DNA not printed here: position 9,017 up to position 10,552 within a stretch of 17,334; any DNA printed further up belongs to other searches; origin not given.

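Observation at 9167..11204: Tat-exported Gfo/Idh/MocA oxidoreductase and ThuA-like gene are tail-to-tail with stop codons 1 nt apart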

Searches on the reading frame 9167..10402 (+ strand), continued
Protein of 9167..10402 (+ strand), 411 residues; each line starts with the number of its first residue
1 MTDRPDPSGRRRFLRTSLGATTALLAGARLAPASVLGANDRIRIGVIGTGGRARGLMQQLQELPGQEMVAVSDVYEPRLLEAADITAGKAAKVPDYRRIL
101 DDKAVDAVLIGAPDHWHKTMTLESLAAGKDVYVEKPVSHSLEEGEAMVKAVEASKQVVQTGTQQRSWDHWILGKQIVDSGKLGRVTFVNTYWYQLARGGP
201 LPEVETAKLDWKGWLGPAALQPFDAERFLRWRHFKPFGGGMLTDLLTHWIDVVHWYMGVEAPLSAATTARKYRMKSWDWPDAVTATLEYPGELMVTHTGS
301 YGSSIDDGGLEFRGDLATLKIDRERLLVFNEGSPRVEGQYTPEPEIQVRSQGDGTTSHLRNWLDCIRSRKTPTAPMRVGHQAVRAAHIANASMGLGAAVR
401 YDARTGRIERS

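Call 84: search_protein_families(library=pfam, proteins=[L036:2657-4006:+, L099:6484-7263:+, L072:1681-2625:+], max_evalue=0.00001)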
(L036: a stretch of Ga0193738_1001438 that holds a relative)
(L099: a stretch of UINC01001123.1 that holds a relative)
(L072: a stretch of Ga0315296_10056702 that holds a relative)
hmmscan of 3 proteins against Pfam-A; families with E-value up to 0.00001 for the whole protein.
L036:2657-4006:+ (450 aa): 2 families
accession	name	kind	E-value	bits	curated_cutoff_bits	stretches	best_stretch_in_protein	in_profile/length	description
PF00920.27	ILVD_EDD_N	-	4.8e-81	272.8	27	1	1-228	89-315/316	Dihydroxy-acid/6-phosphogluconate dehydratase N-terminal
PF24877.1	ILV_EDD_C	-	1.6e-63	214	27.7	1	239-433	1-191/191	Dihydroxy-acid/6-phosphogluconate dehydratase C-terminal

L099:6484-7263:+ (259 aa): 1 family
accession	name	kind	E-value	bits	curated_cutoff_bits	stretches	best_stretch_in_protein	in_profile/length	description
PF06439.18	3keto-disac_hyd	-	5.3e-51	173.8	26.8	1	61-254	1-187/187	3-keto-disaccharide hydrolase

L072:1681-2625:+ (315 aa): 1 family
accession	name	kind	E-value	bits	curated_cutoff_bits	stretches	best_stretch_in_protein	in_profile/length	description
PF06283.17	ThuA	-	8.1e-35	121.4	33.4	1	43-255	1-209/209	Trehalose utilisation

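Call 86: search_protein_families(library=ncbifam, proteins=[L099:4322-5689:+, L072:382-1671:+, L027:7001-8206:+], max_evalue=1e-10)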
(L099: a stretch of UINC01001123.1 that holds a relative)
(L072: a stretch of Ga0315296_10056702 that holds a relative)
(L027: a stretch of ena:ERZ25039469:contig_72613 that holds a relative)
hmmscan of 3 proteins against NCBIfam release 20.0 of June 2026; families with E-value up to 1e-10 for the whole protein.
L099:4322-5689:+ (455 aa): 7 families
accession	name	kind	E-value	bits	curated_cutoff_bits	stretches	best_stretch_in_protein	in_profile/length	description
NF058561.1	BT_2158_fam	equivalog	1.1e-38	133.1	750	1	7-277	1-266/487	glycoside 3-dehydrogenase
TIGR04380.1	myo_inos_iolG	equivalog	6.4e-25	87.7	355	1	46-194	2-150/330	inositol 2-dehydrogenase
NF040723.1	UDP-GlcNAcDh_Arch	equivalog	2.5e-19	69.9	450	1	47-193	2-145/302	UDP-N-acetylglucosamine 3-dehydrogenase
NF052679.1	InsChiInosDhIolG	equivalog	9.5e-16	57.7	540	1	46-204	3-162/343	bifunctional inositol 2-dehydrogenase/D-chiro-inositol 1-dehydrogenase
NF052479.1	LevoglcsnDh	equivalog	7.3e-15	54.5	650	1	76-190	42-155/386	levoglucosan dehydrogenase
NF008607.0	PRK11579.1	subfamily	3.5e-14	52.6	330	1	43-199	2-155/346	oxidoreductase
NF007574.0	PRK10206.1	equivalog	1e-12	47.8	352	1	91-202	48-159/345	oxidoreductase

L072:382-1671:+ (429 aa): 6 families
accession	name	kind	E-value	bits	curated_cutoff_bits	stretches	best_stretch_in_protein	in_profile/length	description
NF058561.1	BT_2158_fam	equivalog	2.6e-52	178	750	1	6-275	1-271/487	glycoside 3-dehydrogenase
TIGR04380.1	myo_inos_iolG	equivalog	1.9e-25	89.5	355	1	40-186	2-149/330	inositol 2-dehydrogenase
NF040723.1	UDP-GlcNAcDh_Arch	equivalog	4.6e-24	85.5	450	1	41-188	2-147/302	UDP-N-acetylglucosamine 3-dehydrogenase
NF052479.1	LevoglcsnDh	equivalog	5.6e-15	54.9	650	1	40-186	4-158/386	levoglucosan dehydrogenase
NF052679.1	InsChiInosDhIolG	equivalog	4e-12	45.8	540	1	40-186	3-152/343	bifunctional inositol 2-dehydrogenase/D-chiro-inositol 1-dehydrogenase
NF058563.1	BT_2159_fam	equivalog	2.9e-11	43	650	0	40-191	1-152/350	disaccharide 3-dehydrogenase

L027:7001-8206:+ (401 aa): 7 families
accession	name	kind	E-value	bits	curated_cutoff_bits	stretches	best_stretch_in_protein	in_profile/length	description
NF058561.1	BT_2158_fam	equivalog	3e-40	138.2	750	1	5-282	2-287/487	glycoside 3-dehydrogenase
TIGR04380.1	myo_inos_iolG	equivalog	1.4e-30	106.4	355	1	33-181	2-150/330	inositol 2-dehydrogenase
NF052679.1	InsChiInosDhIolG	equivalog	6.9e-23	81.2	540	1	33-192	3-164/343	bifunctional inositol 2-dehydrogenase/D-chiro-inositol 1-dehydrogenase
NF040723.1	UDP-GlcNAcDh_Arch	equivalog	3.6e-22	79.2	450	1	33-181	1-146/302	UDP-N-acetylglucosamine 3-dehydrogenase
NF052479.1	LevoglcsnDh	equivalog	1.1e-17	63.8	650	1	62-186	41-164/386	levoglucosan dehydrogenase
NF058563.1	BT_2159_fam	equivalog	2.1e-16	59.9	650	1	33-179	1-146/350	disaccharide 3-dehydrogenase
NF008607.0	PRK11579.1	subfamily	3.3e-14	52.7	330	1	30-183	2-152/346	oxidoreductase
